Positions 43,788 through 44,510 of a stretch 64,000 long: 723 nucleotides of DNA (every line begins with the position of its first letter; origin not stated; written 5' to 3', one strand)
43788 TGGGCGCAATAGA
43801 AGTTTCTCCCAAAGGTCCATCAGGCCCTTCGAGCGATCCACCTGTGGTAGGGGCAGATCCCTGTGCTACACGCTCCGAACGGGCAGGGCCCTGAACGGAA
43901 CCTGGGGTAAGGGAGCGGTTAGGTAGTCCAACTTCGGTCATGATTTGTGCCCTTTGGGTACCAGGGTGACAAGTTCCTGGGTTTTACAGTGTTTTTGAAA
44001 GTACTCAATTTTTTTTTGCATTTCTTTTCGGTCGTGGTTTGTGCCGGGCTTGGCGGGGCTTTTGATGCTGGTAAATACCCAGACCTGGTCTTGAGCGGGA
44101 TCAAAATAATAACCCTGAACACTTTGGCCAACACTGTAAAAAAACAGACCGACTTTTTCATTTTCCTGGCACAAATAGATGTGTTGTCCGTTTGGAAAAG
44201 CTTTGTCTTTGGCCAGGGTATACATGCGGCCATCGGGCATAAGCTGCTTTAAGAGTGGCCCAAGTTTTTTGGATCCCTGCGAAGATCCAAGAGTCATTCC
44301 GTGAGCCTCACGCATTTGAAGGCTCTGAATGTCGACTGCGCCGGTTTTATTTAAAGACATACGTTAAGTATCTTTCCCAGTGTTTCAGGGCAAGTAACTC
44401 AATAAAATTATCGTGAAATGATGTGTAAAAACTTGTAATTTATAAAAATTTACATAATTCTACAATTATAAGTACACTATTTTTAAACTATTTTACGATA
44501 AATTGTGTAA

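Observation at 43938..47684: Paralogous small proteins (140 aa and 110 aa) paired with the large ORFans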

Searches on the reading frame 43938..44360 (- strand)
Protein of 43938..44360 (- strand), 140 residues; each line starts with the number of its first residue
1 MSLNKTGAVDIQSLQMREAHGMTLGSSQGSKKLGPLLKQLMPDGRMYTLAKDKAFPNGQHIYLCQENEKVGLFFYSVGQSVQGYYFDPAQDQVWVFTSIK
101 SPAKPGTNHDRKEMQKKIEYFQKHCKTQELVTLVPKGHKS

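Call 4: search_protein_families(library=pfam, proteins=[window:43938-44360:-], max_evalue=1)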
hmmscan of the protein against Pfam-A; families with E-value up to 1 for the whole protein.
window:43938-44360:- (140 aa): 0 families

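Call 5: find_homologous_proteins(query=window:43938-44360:-, max_evalue=0.01)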
Query window:43938-44360:- (140 aa): 1 proteins with E <= 0.01 among 4 candidates.
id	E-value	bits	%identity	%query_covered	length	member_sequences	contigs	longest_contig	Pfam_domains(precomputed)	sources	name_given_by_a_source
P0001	5.2e-90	316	100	100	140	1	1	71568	-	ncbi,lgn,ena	-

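Call 7: find_encoding_contigs(protein=P0001, flank=10000, max_places=5)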
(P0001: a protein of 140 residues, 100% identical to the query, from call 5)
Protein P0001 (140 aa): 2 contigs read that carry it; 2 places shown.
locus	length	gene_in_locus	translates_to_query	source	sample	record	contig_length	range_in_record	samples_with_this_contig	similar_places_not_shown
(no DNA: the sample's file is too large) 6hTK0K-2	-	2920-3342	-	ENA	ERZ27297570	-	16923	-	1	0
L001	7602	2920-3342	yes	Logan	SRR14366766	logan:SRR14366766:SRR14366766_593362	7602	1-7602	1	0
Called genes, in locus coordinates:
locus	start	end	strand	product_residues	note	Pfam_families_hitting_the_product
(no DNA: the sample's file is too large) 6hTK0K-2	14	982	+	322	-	-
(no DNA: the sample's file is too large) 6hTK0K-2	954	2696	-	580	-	-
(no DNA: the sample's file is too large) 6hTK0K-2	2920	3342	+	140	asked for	-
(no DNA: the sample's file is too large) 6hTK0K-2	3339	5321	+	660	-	-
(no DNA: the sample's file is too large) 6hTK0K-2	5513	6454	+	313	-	-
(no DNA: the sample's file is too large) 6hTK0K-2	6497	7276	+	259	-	PF02621:VitK2_biosynth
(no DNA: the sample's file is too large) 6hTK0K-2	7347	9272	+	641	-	-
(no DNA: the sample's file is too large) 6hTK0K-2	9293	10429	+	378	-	PF04055:Radical_SAM, PF19288:CofH_C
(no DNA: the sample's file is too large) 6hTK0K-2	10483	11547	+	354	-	PF02661:Fic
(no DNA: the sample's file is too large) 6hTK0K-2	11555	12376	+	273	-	PF02498:Bro-N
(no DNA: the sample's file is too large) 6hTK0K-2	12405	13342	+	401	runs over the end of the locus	PF01979:Amidohydro_1, PF07969:Amidohydro_3 (weak)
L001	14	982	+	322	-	-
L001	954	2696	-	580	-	-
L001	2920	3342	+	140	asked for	-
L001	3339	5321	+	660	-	-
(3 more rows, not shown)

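Call 19: predict_structure(alignment_id=A1)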
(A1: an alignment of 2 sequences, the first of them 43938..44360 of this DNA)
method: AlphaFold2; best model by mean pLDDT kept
length: 140 residues; sequences in the alignment: 2
mean_pLDDT: 58.8   pTM: 0.54
mean pLDDT of the five models: 58.8, 53.0, 52.8, 46.9, 38.7
residues with pLDDT >= 90: 0; 70-90: 35; 50-70: 67; < 50: 38
segments of 3 or more residues with pLDDT < 50: 1-30, 135-140
pLDDT, mean of each block of 10 residues (from residue 1): 38 36 41 60 59 55 65 64 73 71 76 76 62 47
secondary structure, 60 per line:
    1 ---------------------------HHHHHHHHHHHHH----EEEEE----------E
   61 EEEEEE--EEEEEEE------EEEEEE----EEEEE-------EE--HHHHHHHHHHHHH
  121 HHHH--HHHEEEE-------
elements in order: H28-40 E45-49 E60-66 E69-75 E82-87 E92-96 H108-124 E130-133

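Call 20: search_protein_representatives(alignment_id=A1)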
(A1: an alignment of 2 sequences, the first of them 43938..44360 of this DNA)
Query: 2 sequences, 144 profile positions. Proteins with E-value up to 0.001 (for the whole library): 7; up to 1e-10: 3; up to 1e-30: 2. The best 7 are listed.
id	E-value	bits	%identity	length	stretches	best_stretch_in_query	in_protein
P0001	1.7e-79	281.1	-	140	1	1-142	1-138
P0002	6.7e-39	149.5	-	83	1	61-144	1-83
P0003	8.0e-21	90.8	-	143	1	33-137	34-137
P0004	9.2e-05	38.8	-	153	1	53-136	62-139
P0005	2.5e-04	37.4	-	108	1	44-138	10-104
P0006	3.9e-04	36.7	-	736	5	50-84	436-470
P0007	8.8e-04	35.6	-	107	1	53-134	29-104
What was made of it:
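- An exhaustive HMMER search of 1.84 billion representatives found P0003, P0004, P0005 and P0007 (call 20).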

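Call 24: find_homologous_proteins(query=A2, max_evalue=0.1)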
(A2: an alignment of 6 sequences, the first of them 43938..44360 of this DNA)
Query A2 (6 sequences) (140 aa, profile of the alignment): 17 proteins with E <= 0.1 among 873 candidates.
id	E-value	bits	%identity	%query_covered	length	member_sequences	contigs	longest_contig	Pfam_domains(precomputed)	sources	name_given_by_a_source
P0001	1.5e-42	162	100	100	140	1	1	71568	-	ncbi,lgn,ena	-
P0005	1.9e-39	152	19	71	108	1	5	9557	-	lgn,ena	-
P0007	1.5e-38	149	46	25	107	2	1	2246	-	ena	-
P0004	6.3e-38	147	31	59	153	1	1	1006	-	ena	-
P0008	1.7e-30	123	20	71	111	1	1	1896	-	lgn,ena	-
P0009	1.2e-18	85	43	26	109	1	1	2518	-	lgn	-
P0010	3.5e-18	83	41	23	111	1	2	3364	-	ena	-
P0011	1.3e-17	81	41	28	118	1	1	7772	-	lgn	-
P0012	2.5e-17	81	26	68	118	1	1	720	-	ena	-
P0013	7.8e-17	79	23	59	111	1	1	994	-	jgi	jgi:hypothetical protein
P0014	4.4e-16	77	24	64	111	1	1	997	-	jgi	jgi:hypothetical protein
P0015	5.5e-16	76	24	67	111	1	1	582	-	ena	-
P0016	5.9e-16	76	44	24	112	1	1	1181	-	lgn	-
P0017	1.9e-15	74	27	62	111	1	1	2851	-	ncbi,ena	-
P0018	2.8e-15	74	35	24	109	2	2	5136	-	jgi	-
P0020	2.9e-13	67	47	23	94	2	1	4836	-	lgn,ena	-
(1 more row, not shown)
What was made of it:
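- A profile search added P0008-P0020 (call 24).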

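Call 28: find_encoding_contigs(protein=P0005, flank=10000, max_places=5)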
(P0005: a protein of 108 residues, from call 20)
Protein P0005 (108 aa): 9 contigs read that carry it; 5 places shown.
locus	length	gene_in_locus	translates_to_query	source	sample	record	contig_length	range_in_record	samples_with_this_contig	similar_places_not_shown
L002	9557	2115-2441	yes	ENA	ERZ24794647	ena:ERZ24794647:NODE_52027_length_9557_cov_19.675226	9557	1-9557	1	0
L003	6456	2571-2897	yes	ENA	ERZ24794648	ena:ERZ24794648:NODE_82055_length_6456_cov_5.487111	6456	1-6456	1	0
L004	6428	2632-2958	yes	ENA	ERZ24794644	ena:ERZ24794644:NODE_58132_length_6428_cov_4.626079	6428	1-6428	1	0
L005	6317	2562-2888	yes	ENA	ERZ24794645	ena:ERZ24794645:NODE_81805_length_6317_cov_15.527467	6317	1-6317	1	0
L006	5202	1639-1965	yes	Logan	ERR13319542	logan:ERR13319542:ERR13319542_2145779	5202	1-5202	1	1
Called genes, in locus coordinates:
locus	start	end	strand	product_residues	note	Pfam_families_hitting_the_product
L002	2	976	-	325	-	?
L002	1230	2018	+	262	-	PF03734:YkuD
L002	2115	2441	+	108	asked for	-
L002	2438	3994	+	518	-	-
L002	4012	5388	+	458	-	-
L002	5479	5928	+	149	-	PF02082:Rrf2, PF03444:WHD_HrcA (weak)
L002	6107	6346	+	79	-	PF05635:23S_rRNA_IVP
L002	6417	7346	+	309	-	PF00291:PALP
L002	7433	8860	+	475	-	PF02597:ThiS, PF01053:Cys_Met_Meta_PP, PF00155:Aminotran_1_2 (weak), PF01041:DegT_DnrJ_EryC1 (weak)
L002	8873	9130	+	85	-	-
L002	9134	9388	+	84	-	PF05016:ParE_toxin (weak)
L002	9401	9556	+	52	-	?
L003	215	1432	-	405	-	PF00202:Aminotran_3, PF00155:Aminotran_1_2 (weak)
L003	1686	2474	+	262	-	PF03734:YkuD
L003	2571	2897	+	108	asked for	-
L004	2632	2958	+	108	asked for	-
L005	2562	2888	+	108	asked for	-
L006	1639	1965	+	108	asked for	-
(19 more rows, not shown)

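Call 29: find_encoding_contigs(protein=P0011, flank=10000, max_places=3)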
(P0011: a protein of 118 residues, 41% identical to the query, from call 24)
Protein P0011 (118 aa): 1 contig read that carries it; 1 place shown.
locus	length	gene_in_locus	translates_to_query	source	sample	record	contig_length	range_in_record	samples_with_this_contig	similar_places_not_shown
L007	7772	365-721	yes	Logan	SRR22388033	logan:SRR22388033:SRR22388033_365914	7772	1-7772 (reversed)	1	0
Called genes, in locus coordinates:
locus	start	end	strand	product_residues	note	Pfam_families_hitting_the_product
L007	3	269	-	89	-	?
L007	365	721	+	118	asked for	-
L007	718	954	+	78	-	-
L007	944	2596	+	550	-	PF00920:ILVD_EDD_N, PF24877:ILV_EDD_C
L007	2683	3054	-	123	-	PF07963:N_methyl (weak)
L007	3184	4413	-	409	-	PF28597:T2SSF_N, PF00482:T2SSF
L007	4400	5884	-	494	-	PF05157:MshEN, PF00437:T2SSE, PF13173:AAA_14 (faint)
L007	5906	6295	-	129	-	PF00072:Response_reg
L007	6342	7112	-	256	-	PF00753:Lactamase_B, PF12706:Lactamase_B_2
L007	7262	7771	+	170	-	?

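Call 30: find_encoding_contigs(protein=P0018, flank=10000, max_places=3)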
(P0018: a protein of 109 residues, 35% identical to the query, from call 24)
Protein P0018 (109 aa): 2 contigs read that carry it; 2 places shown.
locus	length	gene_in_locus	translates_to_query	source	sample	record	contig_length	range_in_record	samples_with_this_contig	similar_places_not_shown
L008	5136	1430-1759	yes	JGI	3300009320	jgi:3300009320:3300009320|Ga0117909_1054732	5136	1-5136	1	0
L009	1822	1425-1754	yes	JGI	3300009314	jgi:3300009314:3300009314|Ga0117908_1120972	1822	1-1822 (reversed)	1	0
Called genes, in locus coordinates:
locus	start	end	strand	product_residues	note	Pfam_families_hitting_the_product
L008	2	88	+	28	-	?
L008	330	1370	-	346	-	PF01264:Chorismate_synt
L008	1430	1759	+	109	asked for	-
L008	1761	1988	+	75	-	-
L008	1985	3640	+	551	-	PF00920:ILVD_EDD_N, PF24877:ILV_EDD_C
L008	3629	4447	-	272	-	-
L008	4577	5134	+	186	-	?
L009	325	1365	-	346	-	PF01264:Chorismate_synt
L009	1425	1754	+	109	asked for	-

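Call 37: find_related_loci(query=A4, collection=genome_contigs, flank=10000)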
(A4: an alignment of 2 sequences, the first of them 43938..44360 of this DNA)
Query A4 (140 aa) in genome_contigs; peptide patterns used: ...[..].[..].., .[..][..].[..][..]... (x = any residue, [..] = any of these).
57 stretches matched a pattern, but none encodes a relative of the query by tblastn (E <= 1e-3).
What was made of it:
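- On Class I T3SS chaperone (CesT/SycE-like): The genome was not found in the species-representative collection (call 37).
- Tried and rejected: The patterns matched, but no relative was confirmed, so the source genome is not among the species representatives (call 37).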

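Call 41: find_related_loci(query=A5, collection=genome_contigs, flank=8000)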
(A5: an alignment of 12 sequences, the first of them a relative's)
Query A5 (111 aa) in genome_contigs; peptide patterns used: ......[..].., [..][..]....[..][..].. (x = any residue, [..] = any of these).
35 stretches matched a pattern; 13 encode a relative of the query (tblastn E <= 1e-3); 13 distinct loci.
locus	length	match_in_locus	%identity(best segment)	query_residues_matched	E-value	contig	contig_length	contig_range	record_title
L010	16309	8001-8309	73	5-107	7e-51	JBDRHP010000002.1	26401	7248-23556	MAG: Candidatus Margulisiibacteriota bacterium isolate MEGAHIT-group-1.525 k141_1778686, whole genome shotgun sequence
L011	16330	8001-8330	67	1-110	8e-49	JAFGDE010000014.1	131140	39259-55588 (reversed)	MAG: Candidatus Saganbacteria bacterium isolate Zod_Metabat.1157 k87_6599112, whole genome shotgun sequence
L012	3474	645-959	64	1-107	1e-44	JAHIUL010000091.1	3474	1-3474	MAG: Candidatus Margulisiibacteriota bacterium isolate MM_PC_MetaG.mb.25 MM_PC_MetaG.mb.25_k141_708942, whole genome sho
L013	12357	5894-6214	61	1-107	3e-44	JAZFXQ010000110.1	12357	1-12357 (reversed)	MAG: Candidatus Margulisiibacteriota bacterium isolate BS4bin.5 BS4bin.5_110, whole genome shotgun sequence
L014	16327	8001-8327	53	1-109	6e-41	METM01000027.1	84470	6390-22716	MAG: candidate division WOR-1 bacterium RIFCSPHIGHO2_01_FULL_53_15 rifcsphigho2_01_scaffold_643, whole genome shotgun se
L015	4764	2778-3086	58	7-109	1e-40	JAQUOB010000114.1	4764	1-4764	MAG: Candidatus Margulisiibacteriota bacterium isolate STD1_191 NODE_71830_length_4764_cov_9.779168_Sandtown_D1, whole g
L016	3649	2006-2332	50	1-109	2e-38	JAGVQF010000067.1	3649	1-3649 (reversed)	MAG: Candidatus Saganbacteria bacterium isolate DeMMO3_43 c_000000064288, whole genome shotgun sequence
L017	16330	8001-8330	50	1-110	4e-38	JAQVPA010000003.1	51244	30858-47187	MAG: Candidatus Margulisiibacteriota bacterium isolate STF1_193 NODE_1243_length_51244_cov_3.505487_Sandtown_F1, whole g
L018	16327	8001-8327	52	1-109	2e-37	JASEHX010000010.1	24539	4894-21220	MAG: Candidatus Margulisiibacteriota bacterium isolate Yes70-34 NODE_734_length_24539_cov_5.393155, whole genome shotgun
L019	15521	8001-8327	52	1-109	2e-36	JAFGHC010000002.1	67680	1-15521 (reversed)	MAG: Candidatus Saganbacteria bacterium isolate Zod_Metabat.143 k87_253787, whole genome shotgun sequence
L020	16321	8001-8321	49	1-107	5e-36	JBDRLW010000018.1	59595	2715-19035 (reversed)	MAG: bacterium isolate MEGAHIT-group-1.8 k141_9126724, whole genome shotgun sequence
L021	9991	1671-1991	50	1-107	1e-34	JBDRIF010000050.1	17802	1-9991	MAG: bacterium isolate MEGAHIT-group-1.57 k141_8116536, whole genome shotgun sequence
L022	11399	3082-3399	45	1-106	2e-33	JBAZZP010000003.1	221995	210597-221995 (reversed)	MAG: Candidatus Margulisiibacteriota bacterium isolate SO_2017_GW3_19 scaffold_74_c1_OW296A_2017, whole genome shotgun s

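Call 42: predict_structure(alignment_id=A3)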
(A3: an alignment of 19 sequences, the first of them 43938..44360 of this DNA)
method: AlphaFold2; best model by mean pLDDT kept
length: 140 residues; sequences in the alignment: 19
mean_pLDDT: 68.3   pTM: 0.62
mean pLDDT of the five models: 68.3, 68.2, 67.2, 65.9, 65.4
residues with pLDDT >= 90: 31; 70-90: 47; 50-70: 25; < 50: 37
segments of 3 or more residues with pLDDT < 50: 1-34, 138-140
pLDDT, mean of each block of 10 residues (from residue 1): 30 28 30 52 71 77 85 89 91 89 91 92 76 55
secondary structure, 60 per line:
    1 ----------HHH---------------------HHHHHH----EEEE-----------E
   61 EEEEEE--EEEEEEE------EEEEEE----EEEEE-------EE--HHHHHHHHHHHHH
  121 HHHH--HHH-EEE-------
elements in order: H35-40 E45-48 E60-66 E69-75 E82-87 E92-96 H108-124 E131-133
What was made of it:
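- On Class I T3SS chaperone (CesT/SycE-like): The AF2 model (core pLDDT 71-92) has the topology helix, five strands, helix, strand (call 42).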

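Call 48: search_protein_families(library=pfam, proteins=[P0017, P0005, L002:2438-3994:+, L002:4012-5388:+], max_evalue=1)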
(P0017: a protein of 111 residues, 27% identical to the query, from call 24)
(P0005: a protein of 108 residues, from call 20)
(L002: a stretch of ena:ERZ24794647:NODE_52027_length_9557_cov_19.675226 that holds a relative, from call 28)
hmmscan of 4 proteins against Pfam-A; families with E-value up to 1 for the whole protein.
P0017 (111 aa): 0 families

P0005 (108 aa): 1 family
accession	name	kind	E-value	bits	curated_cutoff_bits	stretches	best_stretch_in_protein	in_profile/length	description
PF08964.15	Crystall_3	-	0.048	14.3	27.3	1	2-51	7-63/86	Beta/Gamma crystallin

L002:2438-3994:+ (518 aa): 1 family
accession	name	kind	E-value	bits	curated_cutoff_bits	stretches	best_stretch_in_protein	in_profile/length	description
PF08275.17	DNAG_N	-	0.06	13.9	26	1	309-380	27-99/128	DNA primase catalytic core, N-terminal domain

L002:4012-5388:+ (458 aa): 0 families

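Call 49: search_protein_families(library=ncbifam, proteins=[P0017, P0005, window:43938-44360:-], max_evalue=1)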
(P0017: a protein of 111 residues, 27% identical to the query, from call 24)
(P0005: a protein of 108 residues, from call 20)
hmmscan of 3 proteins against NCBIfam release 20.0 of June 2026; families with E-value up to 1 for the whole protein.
P0017 (111 aa): 0 families

P0005 (108 aa): 0 families

window:43938-44360:- (140 aa): 0 families

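Call 50: find_encoding_contigs(protein=P0003, flank=10000, max_places=4)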
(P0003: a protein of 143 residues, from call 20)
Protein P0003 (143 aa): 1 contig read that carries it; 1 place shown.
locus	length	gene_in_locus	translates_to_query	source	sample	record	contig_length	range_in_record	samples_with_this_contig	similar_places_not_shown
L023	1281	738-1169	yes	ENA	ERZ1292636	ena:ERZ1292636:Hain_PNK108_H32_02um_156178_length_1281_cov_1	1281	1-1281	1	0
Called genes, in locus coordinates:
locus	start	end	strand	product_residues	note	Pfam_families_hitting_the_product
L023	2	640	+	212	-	?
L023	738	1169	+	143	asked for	-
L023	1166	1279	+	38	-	?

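Call 51: find_encoding_contigs(protein=P0007, flank=10000, max_places=4)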
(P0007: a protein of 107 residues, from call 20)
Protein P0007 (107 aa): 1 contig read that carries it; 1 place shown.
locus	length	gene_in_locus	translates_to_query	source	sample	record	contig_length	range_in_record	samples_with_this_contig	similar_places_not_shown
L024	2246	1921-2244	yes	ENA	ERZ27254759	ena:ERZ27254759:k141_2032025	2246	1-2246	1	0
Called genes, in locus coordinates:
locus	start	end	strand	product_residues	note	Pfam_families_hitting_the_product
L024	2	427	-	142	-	?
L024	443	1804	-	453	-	PF01547:SBP_bac_1, PF13416:SBP_bac_8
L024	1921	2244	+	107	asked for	?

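Call 52: find_encoding_contigs(protein=P0021, flank=10000, max_places=4)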
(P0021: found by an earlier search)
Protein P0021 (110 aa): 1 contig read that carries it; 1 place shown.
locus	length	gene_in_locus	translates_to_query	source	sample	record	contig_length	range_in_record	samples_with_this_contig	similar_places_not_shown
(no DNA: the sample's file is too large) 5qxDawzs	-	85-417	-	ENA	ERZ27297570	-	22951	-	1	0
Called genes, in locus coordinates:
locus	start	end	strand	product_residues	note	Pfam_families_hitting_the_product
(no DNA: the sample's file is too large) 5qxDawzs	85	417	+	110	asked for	-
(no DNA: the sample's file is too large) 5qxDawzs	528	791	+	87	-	-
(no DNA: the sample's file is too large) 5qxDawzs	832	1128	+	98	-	-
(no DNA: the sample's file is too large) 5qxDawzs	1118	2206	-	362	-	PF04055:Radical_SAM, PF19288:CofH_C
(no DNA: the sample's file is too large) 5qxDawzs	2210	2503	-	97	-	PF05016:ParE_toxin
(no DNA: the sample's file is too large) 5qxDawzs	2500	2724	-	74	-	PF09720:Unstab_antitox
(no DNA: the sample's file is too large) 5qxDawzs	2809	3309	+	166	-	PF10604:Polyketide_cyc2 (weak)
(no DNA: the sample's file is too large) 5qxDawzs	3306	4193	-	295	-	PF01040:UbiA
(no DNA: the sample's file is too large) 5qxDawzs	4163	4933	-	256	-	PF21033:RMD1-3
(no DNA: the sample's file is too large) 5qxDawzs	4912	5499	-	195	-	PF02441:Flavoprotein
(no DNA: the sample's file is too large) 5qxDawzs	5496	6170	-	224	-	PF01209:Ubie_methyltran, PF13489:Methyltransf_23, PF13847:Methyltransf_31, PF08241:Methyltransf_11, PF08242:Methyltransf_12, PF13649:Methyltransf_25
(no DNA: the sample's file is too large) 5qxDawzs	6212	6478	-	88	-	PF00462:Glutaredoxin, PF13417:GST_N_3 (weak)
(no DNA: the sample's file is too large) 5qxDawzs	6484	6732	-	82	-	-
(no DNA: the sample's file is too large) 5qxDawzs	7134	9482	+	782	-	PF13517:FG-GAP_3 (faint), PF11617:Cu-binding_MopE, PF01839:FG-GAP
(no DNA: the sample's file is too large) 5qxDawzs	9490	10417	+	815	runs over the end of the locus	PF13517:FG-GAP_3 (faint), PF11617:Cu-binding_MopE, PF01839:FG-GAP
